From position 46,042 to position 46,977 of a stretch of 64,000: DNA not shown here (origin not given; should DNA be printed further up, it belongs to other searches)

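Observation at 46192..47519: Cohesin-like LPXTG protein and FN3-dockerin protein pair embedded in the ribosomal-protein cluster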

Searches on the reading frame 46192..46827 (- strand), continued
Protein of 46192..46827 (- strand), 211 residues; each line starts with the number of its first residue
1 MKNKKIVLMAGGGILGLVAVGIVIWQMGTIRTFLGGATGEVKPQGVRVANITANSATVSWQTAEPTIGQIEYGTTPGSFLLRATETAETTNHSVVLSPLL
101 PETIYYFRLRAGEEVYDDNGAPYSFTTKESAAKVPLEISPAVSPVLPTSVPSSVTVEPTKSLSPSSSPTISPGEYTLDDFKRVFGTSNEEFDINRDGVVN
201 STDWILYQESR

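Call 13: find_encoding_contigs(protein=P0127, flank=10000, max_places=2)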
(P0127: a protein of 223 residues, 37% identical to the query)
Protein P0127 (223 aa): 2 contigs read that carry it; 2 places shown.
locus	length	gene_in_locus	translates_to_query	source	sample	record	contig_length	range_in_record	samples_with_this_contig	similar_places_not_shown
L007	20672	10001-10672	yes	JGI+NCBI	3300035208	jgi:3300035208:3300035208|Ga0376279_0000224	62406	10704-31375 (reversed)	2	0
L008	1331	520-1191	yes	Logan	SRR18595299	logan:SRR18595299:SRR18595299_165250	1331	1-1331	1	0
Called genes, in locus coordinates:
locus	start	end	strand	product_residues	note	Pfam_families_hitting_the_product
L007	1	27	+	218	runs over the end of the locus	PF07963:N_methyl (weak)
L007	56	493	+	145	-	-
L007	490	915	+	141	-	PF07963:N_methyl (weak)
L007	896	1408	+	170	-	PF07963:N_methyl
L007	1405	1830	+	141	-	PF07963:N_methyl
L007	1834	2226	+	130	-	PF07963:N_methyl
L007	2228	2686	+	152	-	PF07963:N_methyl (weak)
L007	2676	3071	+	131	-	-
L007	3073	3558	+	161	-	-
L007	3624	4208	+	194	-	-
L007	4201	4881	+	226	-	PF08843:AbiEii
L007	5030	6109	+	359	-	-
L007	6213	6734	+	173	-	-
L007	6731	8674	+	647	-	PF00404:Dockerin_1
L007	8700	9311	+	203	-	-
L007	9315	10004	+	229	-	PF00963:Cohesin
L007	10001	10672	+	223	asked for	PF16656:Pur_ac_phosph_N, PF00404:Dockerin_1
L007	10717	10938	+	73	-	PF01165:Ribosomal_S21 (weak)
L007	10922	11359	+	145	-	PF09424:YqeY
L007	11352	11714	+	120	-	PF02130:YbeY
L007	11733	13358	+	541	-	PF13177:DNA_pol3_delta2, PF00004:AAA, PF07728:AAA_5 (weak), PF20964:DnaX_C (weak)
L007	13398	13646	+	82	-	PF02575:YbaB_DNA_bd (faint)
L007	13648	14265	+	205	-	PF21176:RecR_HhH, PF02132:RecR_ZnF (weak), PF01751:Toprim, PF13662:Toprim_4, PF21175:RecR_C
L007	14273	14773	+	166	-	-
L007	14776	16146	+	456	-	PF01406:tRNA-synt_1e, PF09334:tRNA-synt_1g (faint)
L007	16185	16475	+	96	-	PF01250:Ribosomal_S6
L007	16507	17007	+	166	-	PF00436:SSB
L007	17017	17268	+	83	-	PF01084:Ribosomal_S18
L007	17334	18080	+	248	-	-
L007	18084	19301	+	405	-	PF22694:CtpB_N-like (weak), PF00595:PDZ (weak), PF13180:PDZ_2, PF17820:PDZ_6, PF03572:Peptidase_S41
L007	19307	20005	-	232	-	PF03462:PCRF, PF00472:RF-1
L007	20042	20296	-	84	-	PF01197:Ribosomal_L31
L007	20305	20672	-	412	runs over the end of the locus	PF00152:tRNA-synt_2 (faint), PF13393:tRNA-synt_His, PF00587:tRNA-synt_2b, PF03129:HGTP_anticodon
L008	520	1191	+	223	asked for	PF16656:Pur_ac_phosph_N, PF00404:Dockerin_1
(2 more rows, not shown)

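Call 14: find_encoding_contigs(protein=P0099, flank=10000, max_places=2)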
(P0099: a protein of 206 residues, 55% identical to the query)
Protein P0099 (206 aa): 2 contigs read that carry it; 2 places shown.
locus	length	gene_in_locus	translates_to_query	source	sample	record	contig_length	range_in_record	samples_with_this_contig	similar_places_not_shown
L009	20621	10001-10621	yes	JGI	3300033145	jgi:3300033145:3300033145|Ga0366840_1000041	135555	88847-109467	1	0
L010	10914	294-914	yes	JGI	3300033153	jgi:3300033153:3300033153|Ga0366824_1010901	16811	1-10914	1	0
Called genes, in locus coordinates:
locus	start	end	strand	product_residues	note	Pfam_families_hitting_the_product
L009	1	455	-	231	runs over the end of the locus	PF01712:dNK, PF02223:Thymidylate_kin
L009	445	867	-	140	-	PF00692:dUTPase, PF22769:DCD (weak)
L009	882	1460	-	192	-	-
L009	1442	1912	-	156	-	PF00383:dCMP_cyt_deam_1, PF14437:MafB19-deam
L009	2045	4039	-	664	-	PF01751:Toprim, PF01131:Topoisom_bac, PF01396:Zn_ribbon_Top1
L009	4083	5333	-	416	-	PF02481:DNA_processg_A, PF17782:WHD_DprA (weak)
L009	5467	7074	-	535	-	PF03717:PBP_dimer, PF00905:Transpeptidase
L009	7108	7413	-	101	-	-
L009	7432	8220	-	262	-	PF04085:MreC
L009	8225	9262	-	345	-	PF00022:Actin, PF06723:MreB_Mbl, PF00012:HSP70, PF11104:PilM_2 (faint), PF14450:FtsA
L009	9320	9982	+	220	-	PF00963:Cohesin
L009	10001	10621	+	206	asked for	PF00041:fn3 (weak), PF16656:Pur_ac_phosph_N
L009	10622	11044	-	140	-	-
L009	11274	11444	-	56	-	PF00471:Ribosomal_L33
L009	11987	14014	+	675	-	PF04932:Wzy_C, PF00515:TPR_1 (faint), PF07719:TPR_2 (faint), PF13414:TPR_11 (faint), PF14559:TPR_19 (faint)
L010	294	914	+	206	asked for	PF00041:fn3 (weak), PF16656:Pur_ac_phosph_N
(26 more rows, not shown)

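Call 32: find_related_loci(query=A1, collection=genome_contigs, flank=10000)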
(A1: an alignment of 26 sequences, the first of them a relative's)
Query A1 (211 aa) in genome_contigs; peptide patterns used: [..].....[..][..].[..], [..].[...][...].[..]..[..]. (x = any residue, [..] = any of these).
93 stretches matched a pattern; 92 encode a relative of the query (tblastn E <= 1e-3); the best 80 are kept; 80 distinct loci.
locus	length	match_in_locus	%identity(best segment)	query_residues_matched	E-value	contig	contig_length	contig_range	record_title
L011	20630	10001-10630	72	1-211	6e-102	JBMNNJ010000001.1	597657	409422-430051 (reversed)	MAG: Patescibacteria group bacterium isolate SBF912LR0HQ0104 contig_45780, whole genome shotgun sequence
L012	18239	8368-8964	62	3-209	2e-78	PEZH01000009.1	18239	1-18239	MAG: Candidatus Shapirobacteria bacterium CG09_land_8_20_14_0_10_38_17 CG09_land_8_20_14_0.10_scaffold_416_c, whole geno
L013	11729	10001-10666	51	1-211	8e-68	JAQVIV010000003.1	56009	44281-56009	MAG: Candidatus Shapirobacteria bacterium isolate STE_48 NODE_954_length_56009_cov_7.993164_Sandtown_E, whole genome sho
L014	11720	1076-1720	51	1-211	3e-66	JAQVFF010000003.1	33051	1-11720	MAG: Candidatus Shapirobacteria bacterium isolate STE_152 NODE_2579_length_33051_cov_3.114688_Sandtown_E, whole genome s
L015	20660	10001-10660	52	1-211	2e-61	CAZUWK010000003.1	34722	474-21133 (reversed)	MAG TPA_asm: uncultured Gammaproteobacteria bacterium isolate SRP241326_co3_66 genome assembly, contig: NODE_1811_length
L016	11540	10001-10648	51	1-211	4e-58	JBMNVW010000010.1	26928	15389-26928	MAG: Patescibacteria group bacterium isolate SBF912SR6HQ0010 scaffold_3101_c1, whole genome shotgun sequence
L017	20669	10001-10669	48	1-209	5e-57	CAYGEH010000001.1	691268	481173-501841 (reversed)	MAG TPA_asm: uncultured Gammaproteobacteria bacterium isolate ERP113451_co2_205 genome assembly, contig: NODE_1_length_6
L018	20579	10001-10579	45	6-206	3e-44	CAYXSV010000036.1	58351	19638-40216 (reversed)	MAG TPA_asm: uncultured Gammaproteobacteria bacterium isolate SRP067234_co1_340 genome assembly, contig: k99_193577, who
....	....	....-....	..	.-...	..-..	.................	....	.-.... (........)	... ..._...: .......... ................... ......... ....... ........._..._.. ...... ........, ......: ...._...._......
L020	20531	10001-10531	46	29-205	3e-42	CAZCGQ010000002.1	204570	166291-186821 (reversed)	MAG TPA_asm: uncultured Gammaproteobacteria bacterium isolate SRP332253_co2_135 genome assembly, contig: NODE_27_length_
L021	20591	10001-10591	41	1-205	7e-42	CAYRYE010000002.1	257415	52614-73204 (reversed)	MAG TPA_asm: uncultured Gammaproteobacteria bacterium isolate SRP068000_co4_7 genome assembly, contig: NODE_7_length_257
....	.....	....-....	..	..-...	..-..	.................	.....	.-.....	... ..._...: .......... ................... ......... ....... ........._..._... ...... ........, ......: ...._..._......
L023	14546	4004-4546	40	14-211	4e-39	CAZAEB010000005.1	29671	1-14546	MAG TPA_asm: uncultured Gammaproteobacteria bacterium isolate SRP178699_co2_539 genome assembly, contig: NODE_782_length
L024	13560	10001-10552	38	4-205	1e-38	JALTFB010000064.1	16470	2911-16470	MAG: Candidatus Shapirobacteria bacterium isolate S014_metabat2_scaf2bin.074 S014_NODE_697_length_16470_cov_3.561464, wh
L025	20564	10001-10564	39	2-205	3e-38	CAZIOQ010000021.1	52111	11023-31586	MAG TPA_asm: uncultured Gammaproteobacteria bacterium isolate SRP231805_co4_112 genome assembly, contig: k141_424945, wh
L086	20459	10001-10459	32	25-209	6e-27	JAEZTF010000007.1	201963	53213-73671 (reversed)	MAG: Candidatus Parcubacteria bacterium isolate OH_PDB_36 k127_810633, whole genome shotgun sequence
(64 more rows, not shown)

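Call 42: search_protein_families(library=pfam, proteins=[L007:6731-8674:+, L007:8700-9311:+, L006:5263-7611:+, L006:7618-8781:+, L006:8794-9300:+, L006:10719-11534:+, L021:7494-8651:+, L021:8721-9305:+, L086:2941-4638:+, L020:5487-6170:+], max_evalue=0.01)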
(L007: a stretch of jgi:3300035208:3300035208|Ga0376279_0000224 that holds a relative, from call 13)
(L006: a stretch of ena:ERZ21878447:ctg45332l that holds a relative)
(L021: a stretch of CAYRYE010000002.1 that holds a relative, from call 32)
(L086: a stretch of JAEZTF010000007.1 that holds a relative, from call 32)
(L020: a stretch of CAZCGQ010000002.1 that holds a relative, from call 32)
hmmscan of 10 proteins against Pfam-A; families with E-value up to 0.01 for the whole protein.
L007:6731-8674:+ (647 aa): 1 family
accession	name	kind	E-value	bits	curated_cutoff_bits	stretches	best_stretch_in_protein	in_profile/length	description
PF00404.24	Dockerin_1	-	1.9e-08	34.8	22.9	1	588-639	1-54/57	Dockerin type I domain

L007:8700-9311:+ (203 aa): 1 family
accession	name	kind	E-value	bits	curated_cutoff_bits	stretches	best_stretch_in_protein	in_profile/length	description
PF00963.24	Cohesin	-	0.0039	17.8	24.1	1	67-134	8-78/139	Cohesin domain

L006:5263-7611:+ (782 aa): 0 families

L006:7618-8781:+ (387 aa): 0 families

L006:8794-9300:+ (168 aa): 0 families

L006:10719-11534:+ (271 aa): 3 families
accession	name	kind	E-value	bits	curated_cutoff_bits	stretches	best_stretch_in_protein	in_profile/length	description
PF04886.17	PT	-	4.9e-06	26.4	26.2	1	47-68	6-27/36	PT disordered repeat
PF00404.24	Dockerin_1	-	0.00094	19.8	22.9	1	220-247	3-32/57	Dockerin type I domain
PF08091.16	Toxin_21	-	0.0028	18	21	1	87-116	1-31/40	Spider insecticidal peptide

L021:7494-8651:+ (385 aa): 2 families
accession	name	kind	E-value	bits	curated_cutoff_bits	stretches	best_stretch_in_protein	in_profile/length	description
PF00404.24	Dockerin_1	-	1.3e-08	35.3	22.9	1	327-374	1-53/57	Dockerin type I domain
PF00963.24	Cohesin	-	2.7e-05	24.8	24.1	1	54-146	12-105/139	Cohesin domain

L021:8721-9305:+ (194 aa): 0 families

L086:2941-4638:+ (565 aa): 2 families
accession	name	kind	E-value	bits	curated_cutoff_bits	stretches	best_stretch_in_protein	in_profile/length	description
PF00963.24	Cohesin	-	5.8e-08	33.5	24.1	1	313-415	5-109/139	Cohesin domain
PF02368.24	Big_2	-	6e-08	33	22.8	1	66-129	14-76/79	Bacterial Ig-like domain (group 2)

L020:5487-6170:+ (227 aa): 0 families

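Call 54: predict_structure(alignment_id=A1)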
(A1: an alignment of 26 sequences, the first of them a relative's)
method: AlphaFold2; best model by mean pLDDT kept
length: 211 residues; sequences in the alignment: 26
mean_pLDDT: 82.7   pTM: 0.50
mean pLDDT of the five models: 82.7, 80.5, 80.2, 79.2, 78.0
residues with pLDDT >= 90: 122; 70-90: 35; 50-70: 37; < 50: 17
segments of 3 or more residues with pLDDT < 50: 149-155, 160-166
pLDDT, mean of each block of 10 residues (from residue 1): 82 93 78 56 95 97 95 94 96 97 97 89 95 63 51 48 49 82 92 94 93 80
secondary structure, 60 per line:
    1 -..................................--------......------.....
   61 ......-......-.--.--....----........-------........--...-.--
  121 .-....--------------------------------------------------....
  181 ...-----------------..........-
elements in order: H2-35 E44-49 E56-66 E68-73 E81-84 E89-96 E104-111 E114-116 E123-126 H177-183 H201-210

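Call 58: fold_search(model_id=the predicted structure, library=pdb)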
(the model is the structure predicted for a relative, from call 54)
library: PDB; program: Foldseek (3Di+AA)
matches with E <= 10: 1882; with E <= 0.001: 135
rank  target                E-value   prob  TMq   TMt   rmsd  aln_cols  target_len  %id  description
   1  4lsd_A                3.1e-05  1.00  0.34  0.68   3.6       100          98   24  Myokine structure (released 2013-10-16)
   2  5j7k_B                3.1e-05  1.00  0.32  0.68   5.6        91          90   27  Loop grafting onto a highly stable FN3 scaffold (released 2016-08-17)
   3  3b83_H                4.1e-05  1.00  0.32  0.64   3.3        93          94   27  Computer-Based Redesign of a beta Sandwich Protein Suggests that Extensive Negative Design Is Not Required for De Novo (released 2008-11-04)
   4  2xyc                  4.4e-05  1.00  0.35  0.26   2.7        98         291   21  CRYSTAL STRUCTURE OF NCAM2 IGIV-FN3I (released 2011-02-23)
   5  4lsd_B                5.1e-05  1.00  0.34  0.70   3.1        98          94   22  Myokine structure (released 2013-10-16)
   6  3b83_C                5.4e-05  1.00  0.33  0.64   3.2        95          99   25  Computer-Based Redesign of a beta Sandwich Protein Suggests that Extensive Negative Design Is Not Required for De Novo (released 2008-11-04)
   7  3teu                  6.4e-05  1.00  0.31  0.59   3.9        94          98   26  Crystal structure of fibcon (released 2012-05-16)
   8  7e72_E                7.2e-05  1.00  0.35  0.37   3.4       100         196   19  Crystal structure of Tie2-agonistic antibody in complex with human Tie2 Fn2-3 (released 2021-11-10)
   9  7y8h_B                7.2e-05  1.00  0.32  0.67   5.2        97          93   22  Crystal structure of sDscam FNIII1 domain, isoform alpha7 (released 2023-05-24)
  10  2cum_MODEL_1_A        7.6e-05  1.00  0.36  0.67   4.1       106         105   24  The solution structure of the 33rd fibronectin type III domain of human Tenascin-X (released 2005-11-26)
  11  4lpt_C                8.0e-05  1.00  0.33  0.66   3.8        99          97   22  Crystal structure of monomeric TENCON variant P54CR4-31 (released 2014-01-29)
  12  5l2h_A                8.0e-05  1.00  0.31  0.61   4.6        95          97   24  Crystal Structure of W26A mutant of anti-EGFR Centyrin P54AR4-83v2 (released 2016-11-02)
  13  2erj_F                8.0e-05  1.00  0.31  0.33   4.8       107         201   16  Crystal structure of the heterotrimeric interleukin-2 receptor in complex with interleukin-2 (released 2006-02-21)
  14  4lsd_F                9.0e-05  1.00  0.35  0.68   3.8       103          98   25  Myokine structure (released 2013-10-16)
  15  7cg8_C                9.0e-05  1.00  0.33  0.61   4.5       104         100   15  Structure of the sensor domain (short construct) of the anti-sigma factor RsgI4 in Pseudobacteroides cellulosolvens (released 2021-06-30)
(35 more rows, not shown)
